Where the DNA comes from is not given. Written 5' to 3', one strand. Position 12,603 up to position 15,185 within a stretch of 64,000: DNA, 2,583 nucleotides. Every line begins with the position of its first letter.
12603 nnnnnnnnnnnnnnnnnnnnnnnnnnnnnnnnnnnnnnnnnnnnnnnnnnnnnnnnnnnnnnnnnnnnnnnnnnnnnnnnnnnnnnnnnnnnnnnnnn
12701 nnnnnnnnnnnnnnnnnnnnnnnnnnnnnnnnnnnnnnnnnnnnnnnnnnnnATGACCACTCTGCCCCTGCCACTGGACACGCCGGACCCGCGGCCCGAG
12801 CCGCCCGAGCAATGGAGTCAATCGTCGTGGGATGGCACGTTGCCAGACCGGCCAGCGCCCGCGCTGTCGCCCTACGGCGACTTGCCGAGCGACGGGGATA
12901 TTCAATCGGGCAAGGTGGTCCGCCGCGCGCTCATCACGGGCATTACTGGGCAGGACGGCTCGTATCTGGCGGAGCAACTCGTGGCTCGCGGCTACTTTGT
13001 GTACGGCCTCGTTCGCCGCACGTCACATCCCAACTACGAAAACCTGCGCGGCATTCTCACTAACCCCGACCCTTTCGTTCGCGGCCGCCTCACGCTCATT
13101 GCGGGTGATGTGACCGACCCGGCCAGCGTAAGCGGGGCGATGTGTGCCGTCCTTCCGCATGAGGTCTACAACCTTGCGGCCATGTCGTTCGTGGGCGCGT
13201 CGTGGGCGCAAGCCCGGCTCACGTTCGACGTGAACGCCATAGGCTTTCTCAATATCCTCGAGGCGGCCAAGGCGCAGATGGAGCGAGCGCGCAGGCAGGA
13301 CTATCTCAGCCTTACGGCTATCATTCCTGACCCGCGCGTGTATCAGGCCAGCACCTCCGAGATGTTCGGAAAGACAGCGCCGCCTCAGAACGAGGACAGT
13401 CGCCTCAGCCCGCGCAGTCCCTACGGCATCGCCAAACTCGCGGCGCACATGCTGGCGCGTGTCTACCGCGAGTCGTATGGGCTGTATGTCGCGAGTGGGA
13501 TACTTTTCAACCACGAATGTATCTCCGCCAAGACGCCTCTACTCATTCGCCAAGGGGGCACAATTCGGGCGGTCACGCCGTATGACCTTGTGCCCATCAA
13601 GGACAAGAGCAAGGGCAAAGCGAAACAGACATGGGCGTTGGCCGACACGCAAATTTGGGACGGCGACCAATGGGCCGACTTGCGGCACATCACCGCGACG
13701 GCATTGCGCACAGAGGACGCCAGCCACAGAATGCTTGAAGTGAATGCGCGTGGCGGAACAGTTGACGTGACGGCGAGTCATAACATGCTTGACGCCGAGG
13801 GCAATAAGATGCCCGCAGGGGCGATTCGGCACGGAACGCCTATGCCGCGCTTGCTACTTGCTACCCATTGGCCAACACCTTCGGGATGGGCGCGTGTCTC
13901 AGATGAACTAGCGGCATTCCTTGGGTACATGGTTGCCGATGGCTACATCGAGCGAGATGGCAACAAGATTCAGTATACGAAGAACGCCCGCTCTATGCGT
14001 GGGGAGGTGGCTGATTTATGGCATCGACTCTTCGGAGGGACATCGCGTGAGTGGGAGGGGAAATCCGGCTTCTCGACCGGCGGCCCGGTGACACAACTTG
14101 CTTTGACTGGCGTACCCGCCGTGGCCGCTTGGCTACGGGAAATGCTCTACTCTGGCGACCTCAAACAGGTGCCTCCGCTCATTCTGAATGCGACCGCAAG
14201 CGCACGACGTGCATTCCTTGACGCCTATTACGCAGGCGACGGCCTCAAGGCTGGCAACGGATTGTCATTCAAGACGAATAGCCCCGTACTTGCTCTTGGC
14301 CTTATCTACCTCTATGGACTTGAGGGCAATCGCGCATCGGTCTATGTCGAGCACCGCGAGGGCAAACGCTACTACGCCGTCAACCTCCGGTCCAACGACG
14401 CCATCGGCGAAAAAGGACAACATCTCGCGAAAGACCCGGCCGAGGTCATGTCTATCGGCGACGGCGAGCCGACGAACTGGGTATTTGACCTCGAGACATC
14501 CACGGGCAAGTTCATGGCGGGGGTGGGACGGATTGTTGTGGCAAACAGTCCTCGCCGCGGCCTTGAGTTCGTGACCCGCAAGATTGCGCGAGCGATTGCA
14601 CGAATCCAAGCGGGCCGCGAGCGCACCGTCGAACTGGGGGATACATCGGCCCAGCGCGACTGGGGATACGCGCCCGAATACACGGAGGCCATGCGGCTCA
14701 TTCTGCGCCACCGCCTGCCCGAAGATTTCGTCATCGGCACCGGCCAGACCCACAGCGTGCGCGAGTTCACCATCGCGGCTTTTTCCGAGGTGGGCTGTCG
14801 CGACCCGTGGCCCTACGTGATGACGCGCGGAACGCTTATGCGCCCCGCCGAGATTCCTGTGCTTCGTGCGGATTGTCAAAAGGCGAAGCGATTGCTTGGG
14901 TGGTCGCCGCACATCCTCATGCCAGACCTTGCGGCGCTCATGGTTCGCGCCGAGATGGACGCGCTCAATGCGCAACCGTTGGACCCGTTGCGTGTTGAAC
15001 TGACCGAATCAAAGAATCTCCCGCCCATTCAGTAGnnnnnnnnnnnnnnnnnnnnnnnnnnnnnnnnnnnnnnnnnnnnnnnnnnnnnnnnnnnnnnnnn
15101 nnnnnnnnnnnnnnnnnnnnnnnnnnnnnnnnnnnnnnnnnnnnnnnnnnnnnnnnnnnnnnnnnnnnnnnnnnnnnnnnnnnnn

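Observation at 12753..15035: Intein carrying a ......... endonuclease inserted in the active-site region of a phage GDP-mannose 4,6-dehydratase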

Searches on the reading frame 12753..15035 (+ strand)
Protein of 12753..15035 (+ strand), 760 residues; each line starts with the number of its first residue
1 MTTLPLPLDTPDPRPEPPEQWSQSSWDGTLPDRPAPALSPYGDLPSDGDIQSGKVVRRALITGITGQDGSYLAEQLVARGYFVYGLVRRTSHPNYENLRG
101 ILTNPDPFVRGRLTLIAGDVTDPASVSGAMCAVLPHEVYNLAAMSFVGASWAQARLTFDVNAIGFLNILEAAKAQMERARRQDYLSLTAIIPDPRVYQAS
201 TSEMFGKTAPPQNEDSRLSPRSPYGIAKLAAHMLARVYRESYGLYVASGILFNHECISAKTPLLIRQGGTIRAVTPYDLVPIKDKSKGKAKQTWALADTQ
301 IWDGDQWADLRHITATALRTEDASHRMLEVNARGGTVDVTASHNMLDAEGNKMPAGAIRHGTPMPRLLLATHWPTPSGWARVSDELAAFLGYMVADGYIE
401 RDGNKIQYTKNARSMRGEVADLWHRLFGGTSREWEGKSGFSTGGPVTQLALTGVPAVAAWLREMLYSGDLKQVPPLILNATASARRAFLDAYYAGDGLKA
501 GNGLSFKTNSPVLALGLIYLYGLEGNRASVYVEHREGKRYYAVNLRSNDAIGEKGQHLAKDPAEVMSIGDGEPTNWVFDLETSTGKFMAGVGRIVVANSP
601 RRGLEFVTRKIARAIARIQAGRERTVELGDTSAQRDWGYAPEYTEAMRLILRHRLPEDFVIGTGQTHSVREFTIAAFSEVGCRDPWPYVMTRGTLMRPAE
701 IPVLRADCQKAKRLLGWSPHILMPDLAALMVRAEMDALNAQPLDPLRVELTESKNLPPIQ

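Call 4: search_protein_families(library=pfam, proteins=[window:12753-15032:+], max_evalue=1)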
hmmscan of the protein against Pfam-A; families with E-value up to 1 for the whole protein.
window:12753-15032:+ (760 aa): 9 families
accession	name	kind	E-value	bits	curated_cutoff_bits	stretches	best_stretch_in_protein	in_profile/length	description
PF16363.11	GDP_Man_Dehyd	-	6.2e-98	328.8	27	2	60-257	1-186/332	GDP-mannose 4,6 dehydratase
PF01370.27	Epimerase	-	1e-51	176.1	20.9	2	59-256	1-174/240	NAD dependent epimerase/dehydratase family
PF14528.11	LAGLIDADG_3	-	4.9e-09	36.8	22.5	2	386-443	4-62/82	LAGLIDADG-like domain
PF04321.23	RmlD_sub_bind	-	5.7e-06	26.1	27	1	58-175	2-92/287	RmlD substrate binding domain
PF02719.21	Polysacc_synt_2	-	0.0016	18.1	20.2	1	60-174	2-117/293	Polysaccharide biosynthesis protein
PF07993.18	NAD_binding_4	-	0.0039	16.8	20.1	1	61-245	1-198/258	Male sterility protein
PF13460.12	NAD_binding_10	-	0.027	14.8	27.2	1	63-130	1-58/184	NAD(P)H-binding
PF18956.5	DUF5699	-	0.093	13.3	29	0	222-238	38-54/61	Family of unknown function (DUF5699)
PF05368.20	NmrA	-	0.22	11.5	27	1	60-129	6-66/298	NmrA-like family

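Call 5: search_protein_families(library=ncbifam, proteins=[window:12753-15032:+], max_evalue=1)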
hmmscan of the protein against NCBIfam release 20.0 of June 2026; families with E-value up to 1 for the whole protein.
window:12753-15032:+ (760 aa): 24 families
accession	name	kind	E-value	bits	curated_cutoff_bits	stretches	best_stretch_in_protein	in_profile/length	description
TIGR01472.1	gmd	equivalog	6.9e-89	298.4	415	2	58-257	2-188/342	GDP-mannose 4,6-dehydratase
TIGR04180.1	EDH_00030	hypoth_equivalog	8.5e-22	77.6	475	2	60-247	2-168/297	NAD-dependent 4,6-dehydratase LegB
TIGR01181.1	dTDP_gluc_dehyt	equivalog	5.8e-20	71.6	365.1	2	59-246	2-173/321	dTDP-glucose 4,6-dehydratase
TIGR02622.1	CDP_4_6_dhtase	equivalog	1.3e-15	57.4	278.45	1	57-242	5-172/352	CDP-glucose 4,6-dehydratase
TIGR01179.1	galE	equivalog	1.4e-10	40.6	262.3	2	59-248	2-170/332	UDP-glucose 4-epimerase GalE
NF011728.1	PRK15181.1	equivalog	5.4e-06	25.6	760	1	57-246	16-187/348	Vi polysaccharide biosynthesis UDP-N-acetylglucosaminuronic acid C-4 epimerase TviC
NF043036.1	ErythonDh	equivalog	1.6e-05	24.2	325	1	59-238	3-163/321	D-erythronate dehydrogenase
NF004823.0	PRK06179.1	subfamily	1.8e-05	24.3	310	1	59-183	8-127/271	oxidoreductase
NF007582.0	PRK10217.1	equivalog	2.9e-05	23.3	698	1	111-245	51-181/355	dTDP-glucose 4,6-dehydratase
TIGR01214.1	rmlD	equivalog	0.00011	21.5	224.05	1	59-174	2-90/285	dTDP-4-dehydrorhamnose reductase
NF007490.0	PRK10084.1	subfamily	0.0004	19.5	649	1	112-245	51-188/361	dTDP-glucose 4,6-dehydratase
TIGR03466.1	HpnA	hypoth_equivalog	0.0004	19.4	367.65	1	58-190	2-116/327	hopanoid-associated sugar epimerase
NF003157.0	PRK04132.1-2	equivalog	0.00084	17.4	1103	1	383-431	169-217/864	replication factor C small subunit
NF007956.0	PRK10675.1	subfamily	0.00085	18.5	394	1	58-175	2-114/338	UDP-glucose 4-epimerase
NF049977.1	KDhSphingRedKdsR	equivalog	0.00091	18.7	400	1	59-185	6-126/267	3-ketodihydrosphingosine reductase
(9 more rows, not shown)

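Call 39: find_encoding_contigs(protein=window:12753-15035:+, flank=3000, max_places=4)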
Protein window:12753-15035:+ (760 aa): 4 contigs read that carry it; 2 places shown.
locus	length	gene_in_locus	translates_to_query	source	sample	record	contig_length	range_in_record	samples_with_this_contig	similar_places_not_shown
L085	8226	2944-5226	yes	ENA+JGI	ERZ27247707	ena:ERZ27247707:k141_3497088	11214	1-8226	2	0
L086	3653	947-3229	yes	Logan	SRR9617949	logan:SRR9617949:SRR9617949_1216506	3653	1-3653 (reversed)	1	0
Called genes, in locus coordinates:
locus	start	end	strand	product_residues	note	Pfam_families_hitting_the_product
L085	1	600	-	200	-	?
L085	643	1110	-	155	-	-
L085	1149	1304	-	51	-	-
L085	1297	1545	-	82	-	-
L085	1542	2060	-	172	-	-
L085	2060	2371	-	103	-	-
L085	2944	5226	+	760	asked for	PF01370:Epimerase, PF04321:RmlD_sub_bind (faint), PF16363:GDP_Man_Dehyd, PF14528:LAGLIDADG_3 (faint), PF01370:Epimerase, PF16363:GDP_Man_Dehyd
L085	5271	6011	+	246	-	-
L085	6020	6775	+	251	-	PF00535:Glycos_transf_2 (weak)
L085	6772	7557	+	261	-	-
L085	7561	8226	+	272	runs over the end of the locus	-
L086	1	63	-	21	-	?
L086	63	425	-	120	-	-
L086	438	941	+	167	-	-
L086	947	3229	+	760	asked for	PF01370:Epimerase, PF04321:RmlD_sub_bind (faint), PF16363:GDP_Man_Dehyd, PF14528:LAGLIDADG_3 (faint), PF01370:Epimerase, PF16363:GDP_Man_Dehyd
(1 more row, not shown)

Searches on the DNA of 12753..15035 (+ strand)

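Call 7: search_dna_similar(query=window:12753-15035:+, collection=phages, mode=distant, max_rows=20)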
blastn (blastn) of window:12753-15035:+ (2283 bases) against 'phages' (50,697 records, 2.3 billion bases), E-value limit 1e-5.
Records with a match: 1; places in all: 1; records where one place covers at least 80% of the query: 0.
Best place of each record, by identity: 60-80% 1.
By first word of the organism name: Bacteriophage 1.
By host as written in the record: - 1.
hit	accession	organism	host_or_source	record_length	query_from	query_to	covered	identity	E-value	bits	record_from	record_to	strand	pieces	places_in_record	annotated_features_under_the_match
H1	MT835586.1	Bacteriophage sp.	human fecal samples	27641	1897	2015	5%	73.1%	1e-9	72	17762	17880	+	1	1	record has no annotation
